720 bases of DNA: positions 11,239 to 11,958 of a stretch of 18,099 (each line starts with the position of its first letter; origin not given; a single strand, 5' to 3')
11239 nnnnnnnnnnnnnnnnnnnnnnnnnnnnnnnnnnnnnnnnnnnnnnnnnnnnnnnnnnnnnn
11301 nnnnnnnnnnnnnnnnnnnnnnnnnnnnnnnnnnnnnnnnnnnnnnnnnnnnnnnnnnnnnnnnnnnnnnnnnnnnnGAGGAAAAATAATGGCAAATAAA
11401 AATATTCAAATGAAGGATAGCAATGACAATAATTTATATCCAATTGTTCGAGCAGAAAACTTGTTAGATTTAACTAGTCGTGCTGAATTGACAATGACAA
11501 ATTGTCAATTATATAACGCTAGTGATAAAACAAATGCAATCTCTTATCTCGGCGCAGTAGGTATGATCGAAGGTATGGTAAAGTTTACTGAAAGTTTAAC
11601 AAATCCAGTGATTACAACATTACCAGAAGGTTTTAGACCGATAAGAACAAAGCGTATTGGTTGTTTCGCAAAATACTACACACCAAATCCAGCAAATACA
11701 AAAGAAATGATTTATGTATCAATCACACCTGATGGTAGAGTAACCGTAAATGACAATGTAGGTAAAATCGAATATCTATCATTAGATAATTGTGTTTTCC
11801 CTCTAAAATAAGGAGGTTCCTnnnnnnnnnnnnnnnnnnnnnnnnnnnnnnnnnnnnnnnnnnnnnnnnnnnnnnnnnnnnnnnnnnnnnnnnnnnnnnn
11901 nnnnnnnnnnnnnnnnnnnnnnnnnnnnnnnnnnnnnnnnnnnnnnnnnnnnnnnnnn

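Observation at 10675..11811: Three consecutive fibre-like genes sharing a conserved about 27-aa N-terminal module (and near-identical first 30 nt) but different C-terminal domains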

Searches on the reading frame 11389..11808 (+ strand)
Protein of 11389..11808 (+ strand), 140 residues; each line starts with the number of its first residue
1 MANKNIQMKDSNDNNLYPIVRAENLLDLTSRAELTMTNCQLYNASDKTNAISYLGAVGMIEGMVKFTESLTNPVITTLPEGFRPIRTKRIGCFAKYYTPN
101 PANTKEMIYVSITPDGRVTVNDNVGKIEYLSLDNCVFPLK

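Call 4: search_protein_families(library=pfam, proteins=[window:11389-11808:+], max_evalue=0.1)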
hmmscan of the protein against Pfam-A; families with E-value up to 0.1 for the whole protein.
window:11389-11808:+ (140 aa): 0 families

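Call 5: search_protein_families(library=phrogs, proteins=[window:11389-11808:+], max_evalue=0.01)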
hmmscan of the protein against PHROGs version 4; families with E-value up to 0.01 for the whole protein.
window:11389-11808:+ (140 aa): 2 families
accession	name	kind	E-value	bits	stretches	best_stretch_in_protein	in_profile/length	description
phrog_3639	-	tail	2.3e-07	31.3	1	8-122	353-454/474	minor tail protein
phrog_3285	-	tail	0.0064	16.4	1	11-135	362-481/491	minor tail protein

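Call 13: search_dna_similar(query=window:11389-11808:+, collection=phages, mode=protein, max_evalue=0.01, max_rows=40)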
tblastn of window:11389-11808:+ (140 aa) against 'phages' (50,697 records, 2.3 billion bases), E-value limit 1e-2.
Records with a match: 2; places in all: 2; records where one place covers at least 80% of the query: 2.
Best place of each record, by identity: 80-90% 2.
By first word of the organism name: Enterococcus 2.
By host as written in the record: Enterococcus faecium 1; - 1.
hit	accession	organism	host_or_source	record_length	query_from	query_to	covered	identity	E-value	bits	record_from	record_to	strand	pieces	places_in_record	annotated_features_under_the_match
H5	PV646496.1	Enterococcus phage CUB-FM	Enterococcus faecium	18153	1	140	100%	88.6%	2e-79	259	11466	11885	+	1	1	hypothetical protein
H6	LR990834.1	Enterococcus phage Athos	-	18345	1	140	100%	87.9%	1e-79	260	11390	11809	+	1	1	Hypothetical protein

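Call 16: find_homologous_proteins(query=window:11389-11808:+, max_evalue=0.01)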
Query window:11389-11808:+ (140 aa): 75 proteins with E <= 0.01 among 79 candidates.
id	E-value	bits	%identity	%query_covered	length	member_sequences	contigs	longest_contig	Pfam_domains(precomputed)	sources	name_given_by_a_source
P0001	1.5e-87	309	100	100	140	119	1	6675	-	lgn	-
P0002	5.9e-83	294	94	100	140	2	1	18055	-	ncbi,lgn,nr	ncbi:TPA: hypothetical protein LY635_001770 [Enterococcus faecium]|nr:hypothetical protein [Enteroco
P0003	5.6e-82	290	93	100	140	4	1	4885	-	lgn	-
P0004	1.2e-81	289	93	100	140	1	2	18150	-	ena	-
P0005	1.7e-81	289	94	100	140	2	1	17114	-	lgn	-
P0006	3.2e-81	288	92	100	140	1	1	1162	-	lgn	-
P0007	3.6e-81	288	92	100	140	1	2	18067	-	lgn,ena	-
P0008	3.8e-81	288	92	100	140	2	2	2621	-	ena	-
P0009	6.0e-81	287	91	100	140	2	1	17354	-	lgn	-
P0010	1.3e-80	286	91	100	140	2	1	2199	-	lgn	-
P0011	1.6e-80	286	91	100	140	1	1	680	-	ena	-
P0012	1.6e-80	286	92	100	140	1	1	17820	-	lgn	-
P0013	2.6e-80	285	91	100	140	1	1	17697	-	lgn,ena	-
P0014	2.6e-80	285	91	100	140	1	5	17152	-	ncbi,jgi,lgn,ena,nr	ncbi:TPA: hypothetical protein IXM35_002107 [Enterococcus faecium]|jgi:hypothetical protein|nr:hypot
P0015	2.8e-80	285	91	100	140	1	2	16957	-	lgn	-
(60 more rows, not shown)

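Call 17: search_solved_structures(query=window:11389-11808:+, max_evalue=10, show_alignments=2)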
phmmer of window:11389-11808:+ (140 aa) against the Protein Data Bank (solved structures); distinct sequences matched with E-value up to 10: 3.
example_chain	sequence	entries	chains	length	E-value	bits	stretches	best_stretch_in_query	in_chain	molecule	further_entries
2pa8_L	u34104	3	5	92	0.75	13.3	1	92-125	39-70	DNA-directed RNA polymerase subunit L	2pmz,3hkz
8j3p_A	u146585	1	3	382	1.3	12.6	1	19-45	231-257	Formate dehydrogenase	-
8j3o_A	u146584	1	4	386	1.3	12.6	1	19-45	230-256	Formate dehydrogenase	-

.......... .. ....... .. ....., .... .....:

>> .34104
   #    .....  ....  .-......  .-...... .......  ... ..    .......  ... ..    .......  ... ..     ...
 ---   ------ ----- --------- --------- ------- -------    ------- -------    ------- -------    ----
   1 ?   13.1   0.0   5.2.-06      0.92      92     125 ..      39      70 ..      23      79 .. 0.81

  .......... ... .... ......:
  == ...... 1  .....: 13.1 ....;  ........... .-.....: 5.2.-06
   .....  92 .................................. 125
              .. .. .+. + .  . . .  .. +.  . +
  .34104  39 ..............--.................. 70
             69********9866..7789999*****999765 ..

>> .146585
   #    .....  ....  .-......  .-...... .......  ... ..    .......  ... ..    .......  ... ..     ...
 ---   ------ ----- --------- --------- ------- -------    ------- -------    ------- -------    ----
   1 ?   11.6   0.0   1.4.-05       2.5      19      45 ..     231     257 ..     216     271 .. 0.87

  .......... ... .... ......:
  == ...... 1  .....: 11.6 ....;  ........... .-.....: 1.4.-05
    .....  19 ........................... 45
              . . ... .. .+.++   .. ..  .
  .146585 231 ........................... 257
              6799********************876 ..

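Call 37: predict_structure(alignment_id=A2)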
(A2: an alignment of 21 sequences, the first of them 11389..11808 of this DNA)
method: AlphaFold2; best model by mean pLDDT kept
length: 140 residues; sequences in the alignment: 21
mean_pLDDT: 43.9   pTM: 0.40
mean pLDDT of the five models: 43.9, 42.3, 39.5, 39.1, 38.7
residues with pLDDT >= 90: 0; 70-90: 0; 50-70: 52; < 50: 88
segments of 3 or more residues with pLDDT < 50: 1-75, 128-130, 137-140
pLDDT, mean of each block of 10 residues (from residue 1): 32 39 33 29 31 39 36 45 59 55 57 64 52 45
secondary structure, 60 per line:
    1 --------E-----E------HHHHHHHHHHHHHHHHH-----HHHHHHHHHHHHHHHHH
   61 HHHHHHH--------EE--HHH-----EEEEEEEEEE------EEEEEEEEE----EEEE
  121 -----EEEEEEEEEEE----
elements in order: H22-38 H44-67 E88-97 E104-112 E117-120 E126-136

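Call 38: search_protein_representatives(alignment_id=A2)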
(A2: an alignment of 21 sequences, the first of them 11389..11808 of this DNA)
Query: 21 sequences, 140 profile positions. Proteins with E-value up to 0.001 (for the whole library): 6; up to 1e-10: 1; up to 1e-30: 1. The best 6 are listed.
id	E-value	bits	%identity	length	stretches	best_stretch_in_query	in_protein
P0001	7.9e-88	308.1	-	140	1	1-140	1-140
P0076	7.2e-10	55.5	-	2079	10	42-89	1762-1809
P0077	1.8e-05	41.3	-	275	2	60-139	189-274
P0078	2.1e-04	37.8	-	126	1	56-137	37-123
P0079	7.4e-04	36.0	-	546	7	82-107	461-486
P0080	9.4e-04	35.7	-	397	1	60-139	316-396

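Call 40: find_encoding_contigs(protein=P0077, flank=8000, max_places=4)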
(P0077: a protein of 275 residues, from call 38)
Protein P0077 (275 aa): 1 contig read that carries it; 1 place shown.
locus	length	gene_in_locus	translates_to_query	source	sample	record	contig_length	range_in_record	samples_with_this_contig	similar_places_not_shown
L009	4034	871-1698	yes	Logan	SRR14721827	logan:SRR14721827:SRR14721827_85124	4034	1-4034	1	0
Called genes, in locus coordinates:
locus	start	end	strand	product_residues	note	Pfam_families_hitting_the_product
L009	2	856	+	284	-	?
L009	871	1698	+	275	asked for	-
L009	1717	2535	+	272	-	-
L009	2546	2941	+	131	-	-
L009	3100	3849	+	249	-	-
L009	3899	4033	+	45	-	?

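Call 41: find_encoding_contigs(protein=P0078, flank=8000, max_places=3)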
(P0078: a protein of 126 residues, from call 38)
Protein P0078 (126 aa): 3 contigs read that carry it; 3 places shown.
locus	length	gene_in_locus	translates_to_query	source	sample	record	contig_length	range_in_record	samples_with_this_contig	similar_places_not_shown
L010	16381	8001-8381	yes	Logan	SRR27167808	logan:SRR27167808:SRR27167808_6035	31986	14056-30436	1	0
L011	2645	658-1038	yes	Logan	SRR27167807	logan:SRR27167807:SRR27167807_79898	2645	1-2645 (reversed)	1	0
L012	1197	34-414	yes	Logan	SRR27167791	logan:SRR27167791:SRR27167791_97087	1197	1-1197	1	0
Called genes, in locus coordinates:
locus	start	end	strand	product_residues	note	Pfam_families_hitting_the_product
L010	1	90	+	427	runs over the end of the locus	-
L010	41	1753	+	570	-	-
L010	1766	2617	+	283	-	-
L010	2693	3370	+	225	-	-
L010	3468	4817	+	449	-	-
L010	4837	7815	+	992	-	PF07591:PT-HINT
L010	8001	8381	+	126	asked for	-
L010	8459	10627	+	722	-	-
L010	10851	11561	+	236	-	-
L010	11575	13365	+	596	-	-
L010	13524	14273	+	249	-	-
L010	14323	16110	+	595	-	PF00404:Dockerin_1, PF11962:Peptidase_G2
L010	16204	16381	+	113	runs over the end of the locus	-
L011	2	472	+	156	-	?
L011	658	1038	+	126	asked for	-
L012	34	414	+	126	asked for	-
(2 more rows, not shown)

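Call 44: search_protein_families(library=phrogs, proteins=[P0077, P0078], max_evalue=10)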
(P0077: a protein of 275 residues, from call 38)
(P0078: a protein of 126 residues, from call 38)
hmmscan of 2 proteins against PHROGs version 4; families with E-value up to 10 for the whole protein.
P0077 (275 aa): 5 families
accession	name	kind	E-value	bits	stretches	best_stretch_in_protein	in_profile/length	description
phrog_26792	-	unknown function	3.1e-07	31.4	1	158-273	89-195/197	-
phrog_3639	-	tail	7.9e-05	23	1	91-249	301-452/474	minor tail protein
phrog_4466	-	unknown function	0.0067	17.2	1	98-144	24-68/70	-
phrog_1798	-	unknown function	0.0074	16.7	1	148-249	194-288/305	-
phrog_35836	-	other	0.079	14.3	1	73-122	41-89/127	transglycosylase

P0078 (126 aa): 8 families
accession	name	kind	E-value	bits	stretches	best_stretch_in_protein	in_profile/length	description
phrog_1798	-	unknown function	6.1e-09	36.7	1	8-104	198-289/305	-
phrog_3971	-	unknown function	2.8e-06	27.6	1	6-90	204-285/331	-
phrog_5207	-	unknown function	4.9e-06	26.3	1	6-77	583-652/689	-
phrog_3639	-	tail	0.00018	21.8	1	14-85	372-442/474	minor tail protein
phrog_3285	-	tail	0.0018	18.2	1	7-119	379-479/491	minor tail protein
phrog_6779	-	tail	0.0049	17.6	1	3-103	162-248/276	tail protein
phrog_14029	-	unknown function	0.02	13.6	1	6-89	1008-1090/1115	-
phrog_9468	-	unknown function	0.024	15.6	1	53-88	65-99/127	-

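Call 75: search_protein_families(library=pfam, proteins=[P0077], max_evalue=0.01)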
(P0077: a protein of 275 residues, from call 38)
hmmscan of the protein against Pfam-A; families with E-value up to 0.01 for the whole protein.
P0077 (275 aa): 1 family
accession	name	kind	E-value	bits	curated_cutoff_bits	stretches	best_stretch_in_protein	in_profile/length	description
PF14060.11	DUF4252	-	0.0055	17.3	23.9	0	61-136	28-101/125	Domain of unknown function (DUF4252)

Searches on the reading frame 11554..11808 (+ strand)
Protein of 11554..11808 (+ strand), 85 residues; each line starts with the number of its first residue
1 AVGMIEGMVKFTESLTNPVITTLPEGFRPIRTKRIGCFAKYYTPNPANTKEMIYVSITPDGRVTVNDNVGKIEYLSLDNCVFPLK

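Call 98: search_solved_structures(query=A10, max_evalue=10, show_alignments=3)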
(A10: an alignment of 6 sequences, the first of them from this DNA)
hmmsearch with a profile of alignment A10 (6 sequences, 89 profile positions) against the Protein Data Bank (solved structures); distinct sequences matched with E-value up to 10: 5.
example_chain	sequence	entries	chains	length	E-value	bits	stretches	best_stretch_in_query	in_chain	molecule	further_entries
2z2n_A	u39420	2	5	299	0.36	14.1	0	46-76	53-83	virginiamycin B lyase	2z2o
2z2p_A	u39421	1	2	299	0.61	13.4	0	42-76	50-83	Virginiamycin B lyase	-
6ke6_A9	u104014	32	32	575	0.79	13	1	27-73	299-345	U3 small nucleolar RNA-associated protein 9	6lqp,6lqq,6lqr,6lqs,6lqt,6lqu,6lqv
5wlc_LK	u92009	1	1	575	0.84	12.9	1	27-73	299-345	Utp9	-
9s9c_A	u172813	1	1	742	1.7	11.9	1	14-44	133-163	Serine/threonine-protein kinase BRI1-like 2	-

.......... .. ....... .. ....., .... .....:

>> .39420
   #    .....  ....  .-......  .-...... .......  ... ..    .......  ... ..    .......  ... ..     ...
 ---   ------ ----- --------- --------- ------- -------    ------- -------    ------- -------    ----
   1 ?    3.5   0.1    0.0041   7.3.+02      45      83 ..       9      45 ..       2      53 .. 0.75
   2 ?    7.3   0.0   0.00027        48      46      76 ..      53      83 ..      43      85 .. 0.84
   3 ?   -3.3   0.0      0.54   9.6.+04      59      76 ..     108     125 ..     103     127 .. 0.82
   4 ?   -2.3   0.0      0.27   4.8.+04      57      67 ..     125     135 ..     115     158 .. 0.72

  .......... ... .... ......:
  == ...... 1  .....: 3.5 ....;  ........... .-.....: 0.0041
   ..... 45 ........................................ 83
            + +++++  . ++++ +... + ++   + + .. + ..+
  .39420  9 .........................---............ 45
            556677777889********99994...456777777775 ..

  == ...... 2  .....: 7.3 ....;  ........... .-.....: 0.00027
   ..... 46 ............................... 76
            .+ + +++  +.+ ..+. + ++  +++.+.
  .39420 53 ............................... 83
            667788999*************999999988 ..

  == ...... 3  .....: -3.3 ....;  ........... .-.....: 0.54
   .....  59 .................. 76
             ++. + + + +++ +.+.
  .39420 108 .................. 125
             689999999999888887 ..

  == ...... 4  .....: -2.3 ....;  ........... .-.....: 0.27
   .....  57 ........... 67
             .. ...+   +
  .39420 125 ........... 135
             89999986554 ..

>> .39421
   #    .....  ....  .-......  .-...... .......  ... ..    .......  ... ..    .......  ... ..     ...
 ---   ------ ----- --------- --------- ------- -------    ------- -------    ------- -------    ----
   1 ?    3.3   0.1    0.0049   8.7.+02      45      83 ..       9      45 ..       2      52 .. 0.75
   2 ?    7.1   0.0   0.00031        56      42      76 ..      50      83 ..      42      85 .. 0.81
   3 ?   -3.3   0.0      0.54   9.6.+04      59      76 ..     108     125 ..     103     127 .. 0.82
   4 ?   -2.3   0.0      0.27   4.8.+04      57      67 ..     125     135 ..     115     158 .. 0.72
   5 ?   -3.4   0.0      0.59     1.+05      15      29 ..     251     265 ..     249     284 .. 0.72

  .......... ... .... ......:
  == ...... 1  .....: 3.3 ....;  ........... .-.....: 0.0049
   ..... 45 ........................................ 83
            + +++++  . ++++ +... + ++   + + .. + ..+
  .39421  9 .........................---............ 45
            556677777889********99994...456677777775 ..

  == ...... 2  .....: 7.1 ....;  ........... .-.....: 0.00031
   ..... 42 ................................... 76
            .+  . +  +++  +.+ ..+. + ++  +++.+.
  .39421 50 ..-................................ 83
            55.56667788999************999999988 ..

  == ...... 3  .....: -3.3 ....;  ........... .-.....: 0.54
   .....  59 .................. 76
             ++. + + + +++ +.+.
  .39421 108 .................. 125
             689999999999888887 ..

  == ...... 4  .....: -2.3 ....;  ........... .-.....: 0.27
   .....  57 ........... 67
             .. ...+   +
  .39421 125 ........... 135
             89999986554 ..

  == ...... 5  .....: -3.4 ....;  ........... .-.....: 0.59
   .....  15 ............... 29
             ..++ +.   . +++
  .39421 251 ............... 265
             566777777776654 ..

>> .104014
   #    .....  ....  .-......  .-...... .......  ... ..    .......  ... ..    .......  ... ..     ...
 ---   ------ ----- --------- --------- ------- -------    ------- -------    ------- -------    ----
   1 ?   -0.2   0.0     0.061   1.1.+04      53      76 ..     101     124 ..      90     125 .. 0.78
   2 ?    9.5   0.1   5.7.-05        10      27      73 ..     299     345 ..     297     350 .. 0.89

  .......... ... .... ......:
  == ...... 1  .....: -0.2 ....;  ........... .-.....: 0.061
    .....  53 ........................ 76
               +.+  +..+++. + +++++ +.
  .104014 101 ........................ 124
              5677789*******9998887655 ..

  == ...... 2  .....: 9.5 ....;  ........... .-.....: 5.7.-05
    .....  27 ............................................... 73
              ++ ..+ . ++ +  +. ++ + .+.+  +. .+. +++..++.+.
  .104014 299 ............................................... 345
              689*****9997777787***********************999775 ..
